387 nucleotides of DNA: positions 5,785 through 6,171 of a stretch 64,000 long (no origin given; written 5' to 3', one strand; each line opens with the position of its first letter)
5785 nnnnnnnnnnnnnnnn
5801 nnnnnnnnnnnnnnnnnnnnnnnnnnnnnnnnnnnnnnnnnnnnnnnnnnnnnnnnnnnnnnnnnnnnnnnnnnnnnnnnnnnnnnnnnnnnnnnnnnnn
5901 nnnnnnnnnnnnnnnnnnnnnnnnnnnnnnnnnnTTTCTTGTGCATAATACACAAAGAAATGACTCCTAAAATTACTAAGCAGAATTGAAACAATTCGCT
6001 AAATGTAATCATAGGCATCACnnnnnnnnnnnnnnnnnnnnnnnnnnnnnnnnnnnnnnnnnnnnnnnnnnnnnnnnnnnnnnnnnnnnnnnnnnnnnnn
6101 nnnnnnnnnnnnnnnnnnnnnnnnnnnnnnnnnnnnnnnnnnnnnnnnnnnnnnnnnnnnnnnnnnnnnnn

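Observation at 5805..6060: Candidate type I toxin-antitoxin: 28-codon holin-like ORF convergent with a promoter-bearing repeat RNA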

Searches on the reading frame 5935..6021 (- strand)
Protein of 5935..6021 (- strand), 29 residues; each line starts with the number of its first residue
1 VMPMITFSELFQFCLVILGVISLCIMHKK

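Call 10: search_protein_families(library=pfam, proteins=[window:5935-6021:-, window:5935-6012:-], max_evalue=10)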
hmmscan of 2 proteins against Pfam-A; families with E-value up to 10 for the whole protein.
seq(29 aa): 1 family
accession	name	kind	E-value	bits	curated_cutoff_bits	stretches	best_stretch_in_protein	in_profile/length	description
PF16935.10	Hol_Tox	-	0.045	14.1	23.3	1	5-27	2-31/34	Putative Holin-like Toxin (Hol-Tox)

seq(26 aa): 1 family
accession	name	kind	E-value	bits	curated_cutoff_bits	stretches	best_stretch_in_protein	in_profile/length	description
PF16935.10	Hol_Tox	-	0.035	14.4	23.3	1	1-25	1-32/34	Putative Holin-like Toxin (Hol-Tox)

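Call 11: search_protein_families(library=ncbifam, proteins=[window:5935-6021:-, window:5935-6012:-], max_evalue=10)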
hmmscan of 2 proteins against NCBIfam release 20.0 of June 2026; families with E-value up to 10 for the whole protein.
seq(29 aa): 0 families

seq(26 aa): 0 families

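Call 45: search_protein_families(library=pfam, alignment_id=A3, max_evalue=10)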
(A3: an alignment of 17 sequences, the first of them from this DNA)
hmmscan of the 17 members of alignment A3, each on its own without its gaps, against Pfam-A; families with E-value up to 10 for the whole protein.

A. member 1, seq(26 aa): 1 family
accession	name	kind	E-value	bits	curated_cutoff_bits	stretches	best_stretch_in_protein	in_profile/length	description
PF16935.10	Hol_Tox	-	0.035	14.4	23.3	1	1-25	1-32/34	Putative Holin-like Toxin (Hol-Tox)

B. families by the number of members that match (of 17 scanned): 2 families
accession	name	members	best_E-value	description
PF16935.10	Hol_Tox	11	0.00095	Putative Holin-like Toxin (Hol-Tox)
PF04505.17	CD225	1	0.11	Interferon-induced transmembrane protein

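Call 53: search_dna_similar(query=window:5935-6012:-, collection=plasmids, mode=protein, max_evalue=10, max_rows=20)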
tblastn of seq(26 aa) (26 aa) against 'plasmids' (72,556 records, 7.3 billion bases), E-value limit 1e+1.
No match.

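Call 54: search_dna_similar(query=window:5935-6012:-, collection=phages, mode=protein, max_evalue=10, max_rows=20)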
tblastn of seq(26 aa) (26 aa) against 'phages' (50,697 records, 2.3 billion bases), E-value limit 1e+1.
Records with a match: 1; places in all: 1; records where one place covers at least 80% of the query: 1.
Best place of each record, by identity: <60% 1.
By first word of the organism name: Bacteriophage 1.
By host as written in the record: - 1.
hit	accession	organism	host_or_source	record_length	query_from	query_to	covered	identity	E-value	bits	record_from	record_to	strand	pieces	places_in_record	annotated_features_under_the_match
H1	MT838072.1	Bacteriophage sp.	human fecal samples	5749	2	26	96%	48.1%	5e+0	28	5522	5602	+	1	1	record has no annotation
